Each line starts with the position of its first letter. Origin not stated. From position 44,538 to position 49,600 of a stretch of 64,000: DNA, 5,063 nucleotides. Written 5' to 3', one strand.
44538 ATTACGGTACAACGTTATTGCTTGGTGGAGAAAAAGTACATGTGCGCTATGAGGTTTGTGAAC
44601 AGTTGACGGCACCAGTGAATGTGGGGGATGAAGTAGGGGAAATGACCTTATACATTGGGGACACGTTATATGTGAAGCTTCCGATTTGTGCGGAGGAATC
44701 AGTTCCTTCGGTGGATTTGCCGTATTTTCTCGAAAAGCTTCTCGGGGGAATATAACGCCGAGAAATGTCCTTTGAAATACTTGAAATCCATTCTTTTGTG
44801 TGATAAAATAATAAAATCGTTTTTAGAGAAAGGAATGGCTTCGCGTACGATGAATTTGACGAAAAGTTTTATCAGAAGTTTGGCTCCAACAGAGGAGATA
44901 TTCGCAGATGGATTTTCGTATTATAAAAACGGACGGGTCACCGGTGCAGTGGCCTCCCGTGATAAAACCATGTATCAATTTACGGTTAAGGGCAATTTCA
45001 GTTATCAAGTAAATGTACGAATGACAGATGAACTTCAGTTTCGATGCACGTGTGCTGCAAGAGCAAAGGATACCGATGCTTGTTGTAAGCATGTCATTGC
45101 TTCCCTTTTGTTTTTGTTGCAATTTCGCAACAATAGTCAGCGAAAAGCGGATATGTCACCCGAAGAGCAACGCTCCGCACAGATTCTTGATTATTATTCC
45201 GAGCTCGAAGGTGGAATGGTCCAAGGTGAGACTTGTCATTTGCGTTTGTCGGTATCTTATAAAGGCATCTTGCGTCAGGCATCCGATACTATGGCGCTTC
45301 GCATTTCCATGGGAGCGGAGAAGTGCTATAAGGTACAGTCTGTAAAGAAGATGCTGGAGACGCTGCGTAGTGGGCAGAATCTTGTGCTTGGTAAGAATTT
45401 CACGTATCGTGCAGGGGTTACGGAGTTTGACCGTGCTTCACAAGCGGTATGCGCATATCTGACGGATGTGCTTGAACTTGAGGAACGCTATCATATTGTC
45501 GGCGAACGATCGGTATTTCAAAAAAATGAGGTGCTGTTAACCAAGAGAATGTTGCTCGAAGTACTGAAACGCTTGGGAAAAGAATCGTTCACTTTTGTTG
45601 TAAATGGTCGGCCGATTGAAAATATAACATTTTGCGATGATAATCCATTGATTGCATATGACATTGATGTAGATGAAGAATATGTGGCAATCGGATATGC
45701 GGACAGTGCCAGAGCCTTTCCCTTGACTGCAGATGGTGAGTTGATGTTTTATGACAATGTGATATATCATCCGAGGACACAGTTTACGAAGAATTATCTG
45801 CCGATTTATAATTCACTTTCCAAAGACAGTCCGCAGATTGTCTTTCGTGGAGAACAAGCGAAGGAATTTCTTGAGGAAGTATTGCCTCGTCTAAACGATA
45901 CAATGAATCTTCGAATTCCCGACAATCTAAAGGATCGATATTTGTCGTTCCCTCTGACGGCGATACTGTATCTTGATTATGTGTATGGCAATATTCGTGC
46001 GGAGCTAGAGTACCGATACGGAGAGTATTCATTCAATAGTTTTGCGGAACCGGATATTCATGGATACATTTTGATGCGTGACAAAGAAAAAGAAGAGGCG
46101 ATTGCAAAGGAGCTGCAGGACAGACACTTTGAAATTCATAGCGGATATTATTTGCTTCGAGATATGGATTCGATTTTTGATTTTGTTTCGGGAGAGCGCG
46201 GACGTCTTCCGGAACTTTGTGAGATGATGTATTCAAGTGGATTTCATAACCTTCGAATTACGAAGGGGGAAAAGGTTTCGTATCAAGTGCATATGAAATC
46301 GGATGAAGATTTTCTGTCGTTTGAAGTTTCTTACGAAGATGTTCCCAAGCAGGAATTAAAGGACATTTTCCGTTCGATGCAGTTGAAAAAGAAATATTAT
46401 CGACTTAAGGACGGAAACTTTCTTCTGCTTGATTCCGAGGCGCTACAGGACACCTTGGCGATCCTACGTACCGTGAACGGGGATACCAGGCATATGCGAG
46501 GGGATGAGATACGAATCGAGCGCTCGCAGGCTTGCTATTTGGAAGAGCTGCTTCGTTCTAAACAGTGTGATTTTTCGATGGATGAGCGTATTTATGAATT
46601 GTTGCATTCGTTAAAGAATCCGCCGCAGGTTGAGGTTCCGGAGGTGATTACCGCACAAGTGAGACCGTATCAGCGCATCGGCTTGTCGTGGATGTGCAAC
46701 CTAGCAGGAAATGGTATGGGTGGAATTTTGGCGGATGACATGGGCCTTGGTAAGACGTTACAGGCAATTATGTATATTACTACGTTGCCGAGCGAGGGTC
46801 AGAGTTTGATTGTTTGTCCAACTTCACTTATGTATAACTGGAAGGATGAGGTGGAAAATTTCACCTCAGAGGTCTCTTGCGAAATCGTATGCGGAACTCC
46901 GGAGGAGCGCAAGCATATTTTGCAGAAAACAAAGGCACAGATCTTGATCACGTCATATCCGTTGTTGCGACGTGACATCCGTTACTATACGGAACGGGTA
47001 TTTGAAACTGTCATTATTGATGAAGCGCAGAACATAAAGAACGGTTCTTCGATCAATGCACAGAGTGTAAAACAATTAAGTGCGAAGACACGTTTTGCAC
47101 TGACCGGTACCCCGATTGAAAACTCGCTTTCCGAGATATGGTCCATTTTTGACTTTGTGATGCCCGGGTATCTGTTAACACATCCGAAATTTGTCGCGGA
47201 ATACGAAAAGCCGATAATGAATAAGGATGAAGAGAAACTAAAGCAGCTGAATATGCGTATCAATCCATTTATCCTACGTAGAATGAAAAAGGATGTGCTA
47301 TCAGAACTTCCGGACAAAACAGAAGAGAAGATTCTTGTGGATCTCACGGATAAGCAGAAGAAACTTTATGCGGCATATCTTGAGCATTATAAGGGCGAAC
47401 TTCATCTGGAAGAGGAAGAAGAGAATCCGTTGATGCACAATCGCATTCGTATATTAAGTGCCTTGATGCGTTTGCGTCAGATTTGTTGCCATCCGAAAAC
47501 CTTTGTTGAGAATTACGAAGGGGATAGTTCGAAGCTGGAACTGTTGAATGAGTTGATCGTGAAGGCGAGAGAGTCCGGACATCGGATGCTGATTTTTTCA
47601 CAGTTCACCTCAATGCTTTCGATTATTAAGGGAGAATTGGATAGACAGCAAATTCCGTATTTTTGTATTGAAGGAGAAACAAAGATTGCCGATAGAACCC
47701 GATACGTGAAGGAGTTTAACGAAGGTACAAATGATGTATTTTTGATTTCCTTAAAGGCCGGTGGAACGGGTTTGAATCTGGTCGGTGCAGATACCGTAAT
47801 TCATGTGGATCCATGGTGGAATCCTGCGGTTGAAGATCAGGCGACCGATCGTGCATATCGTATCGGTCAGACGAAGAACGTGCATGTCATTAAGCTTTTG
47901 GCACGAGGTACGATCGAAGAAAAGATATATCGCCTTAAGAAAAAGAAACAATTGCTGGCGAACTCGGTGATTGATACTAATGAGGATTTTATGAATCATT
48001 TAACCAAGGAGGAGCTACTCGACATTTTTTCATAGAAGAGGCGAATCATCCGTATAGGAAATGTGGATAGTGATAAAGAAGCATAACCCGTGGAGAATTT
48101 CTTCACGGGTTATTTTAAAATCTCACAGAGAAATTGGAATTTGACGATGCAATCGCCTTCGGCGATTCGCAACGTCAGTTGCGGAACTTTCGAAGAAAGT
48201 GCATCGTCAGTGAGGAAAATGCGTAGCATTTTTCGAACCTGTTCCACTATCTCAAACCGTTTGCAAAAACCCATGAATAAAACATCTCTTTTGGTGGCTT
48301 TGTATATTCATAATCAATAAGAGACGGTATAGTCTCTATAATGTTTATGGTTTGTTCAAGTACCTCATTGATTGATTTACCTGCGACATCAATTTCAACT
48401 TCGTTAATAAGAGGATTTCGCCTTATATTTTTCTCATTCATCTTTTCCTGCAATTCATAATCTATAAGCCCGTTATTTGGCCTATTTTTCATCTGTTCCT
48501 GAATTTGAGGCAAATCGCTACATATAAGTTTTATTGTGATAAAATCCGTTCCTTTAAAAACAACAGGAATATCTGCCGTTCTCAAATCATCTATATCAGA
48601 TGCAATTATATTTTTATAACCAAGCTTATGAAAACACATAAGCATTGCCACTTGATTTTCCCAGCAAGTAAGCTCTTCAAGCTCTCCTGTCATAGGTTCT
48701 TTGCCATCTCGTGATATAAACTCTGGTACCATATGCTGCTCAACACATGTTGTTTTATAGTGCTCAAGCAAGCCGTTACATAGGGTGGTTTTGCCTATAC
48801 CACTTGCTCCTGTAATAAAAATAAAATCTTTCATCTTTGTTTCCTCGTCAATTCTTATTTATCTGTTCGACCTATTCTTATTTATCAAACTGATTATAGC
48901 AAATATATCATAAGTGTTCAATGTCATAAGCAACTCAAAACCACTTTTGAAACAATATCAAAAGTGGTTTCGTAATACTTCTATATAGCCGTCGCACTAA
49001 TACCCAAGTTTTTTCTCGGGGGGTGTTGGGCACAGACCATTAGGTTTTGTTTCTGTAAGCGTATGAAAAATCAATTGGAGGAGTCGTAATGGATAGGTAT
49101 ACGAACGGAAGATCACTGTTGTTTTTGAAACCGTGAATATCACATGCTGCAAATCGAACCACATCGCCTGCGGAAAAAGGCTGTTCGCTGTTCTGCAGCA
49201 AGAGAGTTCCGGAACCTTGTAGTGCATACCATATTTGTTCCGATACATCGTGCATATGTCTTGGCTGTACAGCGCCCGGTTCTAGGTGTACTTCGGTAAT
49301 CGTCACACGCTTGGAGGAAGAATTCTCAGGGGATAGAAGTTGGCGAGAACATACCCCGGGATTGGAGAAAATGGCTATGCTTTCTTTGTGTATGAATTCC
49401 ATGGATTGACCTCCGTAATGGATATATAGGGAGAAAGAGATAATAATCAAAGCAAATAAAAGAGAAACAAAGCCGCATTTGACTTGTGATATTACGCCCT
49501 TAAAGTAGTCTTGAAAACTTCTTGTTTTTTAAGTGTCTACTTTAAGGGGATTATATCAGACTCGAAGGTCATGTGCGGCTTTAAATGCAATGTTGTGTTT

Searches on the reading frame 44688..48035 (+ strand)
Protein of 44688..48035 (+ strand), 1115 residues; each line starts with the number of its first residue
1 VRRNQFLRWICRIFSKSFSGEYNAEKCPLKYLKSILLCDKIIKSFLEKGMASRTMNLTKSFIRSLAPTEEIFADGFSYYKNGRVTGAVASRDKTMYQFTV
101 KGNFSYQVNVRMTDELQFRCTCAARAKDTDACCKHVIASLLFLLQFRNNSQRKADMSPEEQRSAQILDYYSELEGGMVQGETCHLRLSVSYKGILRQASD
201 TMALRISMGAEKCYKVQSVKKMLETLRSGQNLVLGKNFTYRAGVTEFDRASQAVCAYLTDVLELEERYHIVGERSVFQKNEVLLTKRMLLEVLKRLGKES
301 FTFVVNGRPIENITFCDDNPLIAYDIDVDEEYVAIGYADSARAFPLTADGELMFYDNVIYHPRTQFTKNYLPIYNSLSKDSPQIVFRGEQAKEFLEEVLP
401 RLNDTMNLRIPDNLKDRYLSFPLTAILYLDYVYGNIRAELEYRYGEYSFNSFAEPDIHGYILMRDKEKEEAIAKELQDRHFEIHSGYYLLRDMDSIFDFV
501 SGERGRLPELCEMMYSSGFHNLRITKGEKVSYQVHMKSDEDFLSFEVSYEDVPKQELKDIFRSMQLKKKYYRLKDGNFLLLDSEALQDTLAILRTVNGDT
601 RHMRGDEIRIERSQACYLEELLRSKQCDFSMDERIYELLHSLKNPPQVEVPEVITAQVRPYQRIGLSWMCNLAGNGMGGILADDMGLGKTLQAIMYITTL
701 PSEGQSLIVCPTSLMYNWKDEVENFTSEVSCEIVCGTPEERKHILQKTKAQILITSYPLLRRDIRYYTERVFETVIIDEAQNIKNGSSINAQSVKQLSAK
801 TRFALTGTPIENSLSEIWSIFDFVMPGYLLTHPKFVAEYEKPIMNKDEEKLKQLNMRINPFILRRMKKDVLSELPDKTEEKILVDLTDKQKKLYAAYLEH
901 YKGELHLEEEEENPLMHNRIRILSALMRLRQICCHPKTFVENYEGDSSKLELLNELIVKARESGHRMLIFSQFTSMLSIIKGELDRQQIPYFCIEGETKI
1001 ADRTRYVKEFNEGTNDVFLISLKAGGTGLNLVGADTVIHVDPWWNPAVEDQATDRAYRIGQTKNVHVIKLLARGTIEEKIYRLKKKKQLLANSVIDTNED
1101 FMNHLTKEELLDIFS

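Call 23: search_protein_families(library=pfam, proteins=[window:44688-48035:+], max_evalue=0.00001)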
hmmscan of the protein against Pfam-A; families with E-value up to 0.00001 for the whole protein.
window:44688-48035:+ (1115 aa): 4 families
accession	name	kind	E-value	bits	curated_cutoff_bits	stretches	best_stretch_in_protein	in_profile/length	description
PF08455.15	SNF2_assoc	-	2.9e-78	263.8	27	1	282-651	3-373/373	Bacterial SNF2 helicase associated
PF00176.29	SNF2-rel_dom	-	1.4e-68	231.6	24.9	1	661-937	1-289/290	SNF2-related domain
PF00271.37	Helicase_C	-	4.6e-25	88.4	23.5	1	949-1060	2-110/110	Helicase conserved C-terminal domain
PF00270.35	DEAD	-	1.3e-07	31.9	26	1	681-810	19-161/167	DEAD/DEAH box helicase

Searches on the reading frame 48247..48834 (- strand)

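Call 47: search_protein_families(library=pfam, proteins=[window:48247-48834:-], max_evalue=0.001)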
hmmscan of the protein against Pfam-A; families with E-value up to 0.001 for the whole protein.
window:48247-48834:- (195 aa): 4 families
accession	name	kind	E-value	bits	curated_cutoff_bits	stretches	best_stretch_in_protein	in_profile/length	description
PF13401.12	AAA_22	-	5.2e-05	24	27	1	3-30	6-36/130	AAA domain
PF13521.12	AAA_28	-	5.9e-05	23.8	27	1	5-40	2-36/164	AAA domain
PF20720.3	nSTAND3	-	0.00038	20.6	27.2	1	3-28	18-43/155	Novel STAND NTPase 3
PF03266.21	NTPase_1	-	0.00063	20.1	23.9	0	5-29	2-26/168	NTPase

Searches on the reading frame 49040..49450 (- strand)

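Call 47: search_protein_families(library=pfam, proteins=[window:49040-49450:-], max_evalue=0.001)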
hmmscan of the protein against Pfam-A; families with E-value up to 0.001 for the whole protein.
window:49040-49450:- (136 aa): 3 families
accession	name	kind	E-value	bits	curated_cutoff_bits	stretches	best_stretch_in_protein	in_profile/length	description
PF07883.17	Cupin_2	-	7.5e-15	54.9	27.2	1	53-121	2-69/70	Cupin domain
PF02311.25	AraC_binding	-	9.3e-07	29.1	21.1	1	61-126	15-79/135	AraC-like ligand binding domain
PF00190.28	Cupin_1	-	3.9e-05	23.7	22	1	48-117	32-109/151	Cupin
